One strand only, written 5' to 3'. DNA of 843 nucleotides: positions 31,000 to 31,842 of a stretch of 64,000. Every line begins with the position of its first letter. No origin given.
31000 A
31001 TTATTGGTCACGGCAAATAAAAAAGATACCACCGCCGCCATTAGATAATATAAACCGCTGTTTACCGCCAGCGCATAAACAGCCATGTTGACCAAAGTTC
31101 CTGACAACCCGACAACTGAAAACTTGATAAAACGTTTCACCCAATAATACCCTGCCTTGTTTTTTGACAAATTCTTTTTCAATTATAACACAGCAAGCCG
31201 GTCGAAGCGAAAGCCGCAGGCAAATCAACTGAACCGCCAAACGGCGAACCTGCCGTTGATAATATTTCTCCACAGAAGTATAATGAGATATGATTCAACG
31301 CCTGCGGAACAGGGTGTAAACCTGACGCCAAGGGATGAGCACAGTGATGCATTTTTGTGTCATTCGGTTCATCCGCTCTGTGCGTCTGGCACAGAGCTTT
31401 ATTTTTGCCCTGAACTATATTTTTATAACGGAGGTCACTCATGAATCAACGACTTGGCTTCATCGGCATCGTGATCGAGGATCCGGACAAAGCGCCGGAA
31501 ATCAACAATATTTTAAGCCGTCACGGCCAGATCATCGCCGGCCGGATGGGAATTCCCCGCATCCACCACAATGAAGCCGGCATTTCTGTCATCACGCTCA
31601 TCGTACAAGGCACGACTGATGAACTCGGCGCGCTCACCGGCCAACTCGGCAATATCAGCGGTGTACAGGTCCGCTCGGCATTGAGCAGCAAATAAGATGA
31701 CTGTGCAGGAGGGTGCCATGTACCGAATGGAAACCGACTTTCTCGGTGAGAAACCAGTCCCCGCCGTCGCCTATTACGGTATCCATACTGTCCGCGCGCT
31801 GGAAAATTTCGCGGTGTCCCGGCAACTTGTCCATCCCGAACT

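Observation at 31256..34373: hydF with a TM1266-like regulator and aspartase-like lyase behind a leader terminator, hydE/hydG absent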

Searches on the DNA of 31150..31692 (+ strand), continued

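Call 97: search_with_rna_model(model_id=R2, sources=[L005, L006, L012, L013, L019, L021, L022, L023, L028, L032, L035, L038, L047, L059, L060, L070, L071, L087, L088, L089, L090, L092, L094, L095, L097, L099, L100, L101, L102, L103, L104, L105, L108, L109, L110, L112, L113, L114, L116, L117, L121, L122, L123, L124, L129, L133, L136, L137, L138, L139, L142, L143, L144, L145, L146, L149, L150, L152, L156, L157, L159, L160, L161, L162, L164], max_evalue=0.1, make_alignment=true)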
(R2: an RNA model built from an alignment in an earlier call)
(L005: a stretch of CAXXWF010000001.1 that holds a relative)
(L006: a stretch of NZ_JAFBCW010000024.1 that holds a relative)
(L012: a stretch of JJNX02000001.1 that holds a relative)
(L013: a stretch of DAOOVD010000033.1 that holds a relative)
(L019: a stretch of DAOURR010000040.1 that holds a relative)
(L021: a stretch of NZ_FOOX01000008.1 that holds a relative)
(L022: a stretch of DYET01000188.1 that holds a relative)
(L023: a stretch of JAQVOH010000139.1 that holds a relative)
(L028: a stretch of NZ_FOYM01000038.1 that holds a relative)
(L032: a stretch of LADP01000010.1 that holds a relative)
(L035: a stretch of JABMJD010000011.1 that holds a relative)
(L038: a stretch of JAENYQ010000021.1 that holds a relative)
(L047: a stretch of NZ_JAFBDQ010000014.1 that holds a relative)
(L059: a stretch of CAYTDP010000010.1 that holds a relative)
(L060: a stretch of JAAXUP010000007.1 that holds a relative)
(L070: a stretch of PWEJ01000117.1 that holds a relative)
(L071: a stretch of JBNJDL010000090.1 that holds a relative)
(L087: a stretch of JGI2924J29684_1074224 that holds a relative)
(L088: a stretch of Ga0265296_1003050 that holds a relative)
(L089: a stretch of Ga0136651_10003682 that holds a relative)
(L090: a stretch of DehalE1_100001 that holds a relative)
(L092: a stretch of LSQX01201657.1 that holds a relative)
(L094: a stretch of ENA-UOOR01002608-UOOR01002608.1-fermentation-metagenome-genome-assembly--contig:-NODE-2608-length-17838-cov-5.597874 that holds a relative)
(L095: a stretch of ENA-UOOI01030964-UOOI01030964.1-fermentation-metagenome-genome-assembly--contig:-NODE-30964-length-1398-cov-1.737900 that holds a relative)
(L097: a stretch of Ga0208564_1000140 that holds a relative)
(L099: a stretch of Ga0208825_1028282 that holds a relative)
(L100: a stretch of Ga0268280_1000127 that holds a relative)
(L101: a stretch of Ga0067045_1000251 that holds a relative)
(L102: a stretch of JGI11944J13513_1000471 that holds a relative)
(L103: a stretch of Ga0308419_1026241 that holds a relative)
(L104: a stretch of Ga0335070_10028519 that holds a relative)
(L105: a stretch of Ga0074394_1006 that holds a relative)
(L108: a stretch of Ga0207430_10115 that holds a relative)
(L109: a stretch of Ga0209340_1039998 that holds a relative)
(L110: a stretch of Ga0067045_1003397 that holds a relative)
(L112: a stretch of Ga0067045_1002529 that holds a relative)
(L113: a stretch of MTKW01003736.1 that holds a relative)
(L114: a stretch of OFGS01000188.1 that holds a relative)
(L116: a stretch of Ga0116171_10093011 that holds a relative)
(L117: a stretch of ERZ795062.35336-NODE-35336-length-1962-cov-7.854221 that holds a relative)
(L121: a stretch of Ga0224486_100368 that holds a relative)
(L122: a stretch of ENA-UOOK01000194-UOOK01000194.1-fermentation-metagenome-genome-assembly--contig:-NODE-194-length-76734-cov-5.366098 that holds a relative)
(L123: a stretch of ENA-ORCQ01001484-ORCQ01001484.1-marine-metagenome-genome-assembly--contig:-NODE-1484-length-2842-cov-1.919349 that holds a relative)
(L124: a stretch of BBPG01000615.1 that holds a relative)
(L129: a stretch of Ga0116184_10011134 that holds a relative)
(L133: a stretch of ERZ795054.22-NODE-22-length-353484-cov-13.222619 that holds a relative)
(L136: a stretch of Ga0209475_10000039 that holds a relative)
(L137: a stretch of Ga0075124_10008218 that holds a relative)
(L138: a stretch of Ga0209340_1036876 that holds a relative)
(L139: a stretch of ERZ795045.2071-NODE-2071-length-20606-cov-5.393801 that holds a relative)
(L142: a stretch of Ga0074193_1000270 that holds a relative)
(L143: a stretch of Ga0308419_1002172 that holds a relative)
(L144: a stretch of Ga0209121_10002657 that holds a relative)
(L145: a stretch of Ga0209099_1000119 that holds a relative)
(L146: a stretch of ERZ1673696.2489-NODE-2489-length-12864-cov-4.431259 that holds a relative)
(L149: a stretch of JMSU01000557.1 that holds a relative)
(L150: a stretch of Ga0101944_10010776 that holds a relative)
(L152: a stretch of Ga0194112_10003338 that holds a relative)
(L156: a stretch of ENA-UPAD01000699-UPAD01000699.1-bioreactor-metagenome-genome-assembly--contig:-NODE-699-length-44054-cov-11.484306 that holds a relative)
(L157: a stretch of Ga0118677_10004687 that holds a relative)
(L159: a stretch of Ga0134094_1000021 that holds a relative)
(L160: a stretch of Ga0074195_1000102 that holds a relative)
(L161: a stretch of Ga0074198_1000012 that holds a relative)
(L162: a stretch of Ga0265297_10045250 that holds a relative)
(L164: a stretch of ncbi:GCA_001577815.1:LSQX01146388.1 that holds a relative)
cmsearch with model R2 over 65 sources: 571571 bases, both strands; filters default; matches with E-value up to 0.1: 66.
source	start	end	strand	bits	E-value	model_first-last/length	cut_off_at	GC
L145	4826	4869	+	41.2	1.3e-06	1-43/43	no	0.45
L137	709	751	+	39.1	4.2e-06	1-43/43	no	0.44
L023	1724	1766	+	38.4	6.3e-06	1-43/43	no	0.49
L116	73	116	+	38.1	7.4e-06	1-43/43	no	0.45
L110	4882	4923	+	38.1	7.4e-06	1-43/43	no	0.43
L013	4186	4226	+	36.4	1.8e-05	1-43/43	no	0.59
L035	5572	5614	+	35.8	2.5e-05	1-43/43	no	0.56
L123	1280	1320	+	35.4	3.3e-05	1-43/43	no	0.49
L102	207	248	+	34.9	4.2e-05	1-43/43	no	0.48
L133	4892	4935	+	34.7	4.7e-05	1-43/43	no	0.59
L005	1976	2016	+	34.5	5.2e-05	1-43/43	no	0.46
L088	4884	4926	+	34.3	5.9e-05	1-43/43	no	0.58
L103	1823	1872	+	33.9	7.2e-05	1-43/43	no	0.42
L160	5305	5346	+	33.9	7.3e-05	1-43/43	no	0.29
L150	2850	2894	+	33.7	8e-05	1-43/43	no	0.47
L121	250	290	+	33.6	8.8e-05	1-43/43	no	0.54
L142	4865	4905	+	33.1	0.00011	1-43/43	no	0.46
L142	5471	5512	+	33.1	0.00011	1-43/43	no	0.36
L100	4742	4785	+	33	0.00012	1-43/43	no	0.45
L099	528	568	+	32.4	0.00017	1-43/43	no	0.56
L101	4890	4930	+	32.4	0.00017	1-43/43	no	0.49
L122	4866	4906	+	32.3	0.00018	1-43/43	no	0.41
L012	4076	4115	+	32.3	0.00018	1-43/43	no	0.55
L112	4855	4895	+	32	0.0002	1-43/43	no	0.56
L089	2227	2266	+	32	0.00021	1-43/43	no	0.45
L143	2750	2790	+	31.9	0.00022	1-43/43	no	0.56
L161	5357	5398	+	31.5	0.00027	1-43/43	no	0.31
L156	5266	5310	+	31.4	0.00029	1-43/43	no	0.44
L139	4898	4941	+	31.3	0.00031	1-43/43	no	0.41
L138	255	296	+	31.2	0.00032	1-43/43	no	0.36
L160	4865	4905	+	31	0.00036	1-43/43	no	0.51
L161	4866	4905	+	30.9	0.00038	1-43/43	no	0.52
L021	4030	4075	+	30.7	0.00043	1-43/43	no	0.57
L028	4062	4109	+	30.7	0.00043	1-43/43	no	0.6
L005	2442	2483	+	30.5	0.00048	1-43/43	no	0.31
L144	4895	4935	+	30.4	0.00049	1-43/43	no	0.56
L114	4841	4885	+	30.4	0.0005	1-43/43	no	0.51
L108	4844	4888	+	30.1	0.00059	1-43/43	no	0.51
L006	4156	4196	+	29.9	0.00064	1-43/43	no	0.56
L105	4849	4893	+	29.9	0.00066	1-43/43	no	0.49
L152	4904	4946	+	29.9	0.00067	1-43/43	no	0.51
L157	4813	4854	+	29.8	0.00069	1-43/43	no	0.48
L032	5508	5555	+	29.4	0.00087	1-43/43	no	0.6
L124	603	645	+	29.3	0.00092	1-43/43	no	0.56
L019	4170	4211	+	28.4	0.0015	1-43/43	no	0.52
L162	2974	3023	+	28.2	0.0017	1-43/43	no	0.52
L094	4900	4938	+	28.1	0.0018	1-43/43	no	0.38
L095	818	856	+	27.4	0.0025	1-43/43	no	0.36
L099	479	519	+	27.4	0.0026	1-43/43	no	0.51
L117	398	437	+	27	0.0033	1-43/43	no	0.55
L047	1507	1549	+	26.7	0.0039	1-43/43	no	0.47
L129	92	134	+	26.2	0.005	1-43/43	no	0.58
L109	103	144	+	25.3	0.008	1-43/43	no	0.45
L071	3252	3294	+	24.9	0.01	1-43/43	no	0.37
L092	2050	2090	+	24.8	0.011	1-43/43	no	0.49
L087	850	896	+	24.8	0.011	1-43/43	no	0.53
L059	3041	3083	+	23.2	0.026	1-43/43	no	0.56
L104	548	599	+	23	0.029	1-43/43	no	0.56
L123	1209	1256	+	22.6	0.036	1-43/43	no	0.44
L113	4857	4898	+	22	0.049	1-43/43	no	0.57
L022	5305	5353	+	21.7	0.058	1-43/43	no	0.69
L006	4208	4249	+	21.5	0.065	1-43/43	no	0.69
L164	7608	7651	+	21.4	0.068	1-43/43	no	0.61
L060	3919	3958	+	21.4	0.07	1-43/43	no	0.43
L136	4822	4861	+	21.3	0.074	1-43/43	no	0.6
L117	345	385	+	21.2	0.079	1-43/43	no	0.44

Alignment A7: 66 matches aligned to the model, 68 columns, each read 5' to 3' on its own strand. Consensus structure (alignment columns), stored with it:
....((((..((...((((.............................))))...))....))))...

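Call 98: build_rna_model(alignment_id=A7)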
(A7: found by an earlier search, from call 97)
Model R3 built from alignment A7 (66 sequences, 68 columns); structure: stored with the alignment.
model positions 43; base pairs 10; branch points 0; effective number of sequences 66; information 0.779 bits per position. Calibrated on 0.2 Mb of random sequence (short: E-values are rough).
structure used (alignment columns):
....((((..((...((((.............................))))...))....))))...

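Call 99: search_with_rna_model(model_id=R3, sources=[window, L003, L004, L083, L084, L085, L086, L166, L167, L168, L169, L170], max_evalue=1, show_alignments=1)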
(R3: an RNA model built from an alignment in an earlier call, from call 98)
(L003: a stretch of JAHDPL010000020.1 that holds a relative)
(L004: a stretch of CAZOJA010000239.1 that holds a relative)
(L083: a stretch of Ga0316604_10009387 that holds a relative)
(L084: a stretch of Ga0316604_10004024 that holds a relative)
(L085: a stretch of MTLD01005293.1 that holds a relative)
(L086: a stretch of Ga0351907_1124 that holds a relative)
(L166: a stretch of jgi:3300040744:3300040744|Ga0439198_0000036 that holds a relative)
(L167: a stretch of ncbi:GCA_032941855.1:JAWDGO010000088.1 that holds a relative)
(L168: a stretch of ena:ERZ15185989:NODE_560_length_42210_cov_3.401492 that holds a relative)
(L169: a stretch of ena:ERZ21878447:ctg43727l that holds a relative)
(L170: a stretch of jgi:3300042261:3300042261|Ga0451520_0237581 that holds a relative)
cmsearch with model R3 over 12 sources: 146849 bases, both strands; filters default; matches with E-value up to 1: 11.
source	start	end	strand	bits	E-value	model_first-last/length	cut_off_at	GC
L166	4041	4083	+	38.8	1.5e-06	1-43/43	no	0.56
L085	4615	4657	+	37.5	3.1e-06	1-43/43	no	0.58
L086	4871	4912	+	37.3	3.6e-06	1-43/43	no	0.57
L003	4159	4201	+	37.2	3.8e-06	1-43/43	no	0.53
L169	3880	3922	+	32.4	5e-05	1-43/43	no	0.67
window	31296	31338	+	30.5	0.00014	1-43/43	no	0.58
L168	3869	3910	+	29.2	0.00029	1-43/43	no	0.67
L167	3867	3908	+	28.8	0.00036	1-43/43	no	0.6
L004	913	955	+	28.4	0.00045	1-43/43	no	0.6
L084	4459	4501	+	27.7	0.00066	1-43/43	no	0.6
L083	4394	4437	+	23.3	0.0071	1-43/43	no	0.64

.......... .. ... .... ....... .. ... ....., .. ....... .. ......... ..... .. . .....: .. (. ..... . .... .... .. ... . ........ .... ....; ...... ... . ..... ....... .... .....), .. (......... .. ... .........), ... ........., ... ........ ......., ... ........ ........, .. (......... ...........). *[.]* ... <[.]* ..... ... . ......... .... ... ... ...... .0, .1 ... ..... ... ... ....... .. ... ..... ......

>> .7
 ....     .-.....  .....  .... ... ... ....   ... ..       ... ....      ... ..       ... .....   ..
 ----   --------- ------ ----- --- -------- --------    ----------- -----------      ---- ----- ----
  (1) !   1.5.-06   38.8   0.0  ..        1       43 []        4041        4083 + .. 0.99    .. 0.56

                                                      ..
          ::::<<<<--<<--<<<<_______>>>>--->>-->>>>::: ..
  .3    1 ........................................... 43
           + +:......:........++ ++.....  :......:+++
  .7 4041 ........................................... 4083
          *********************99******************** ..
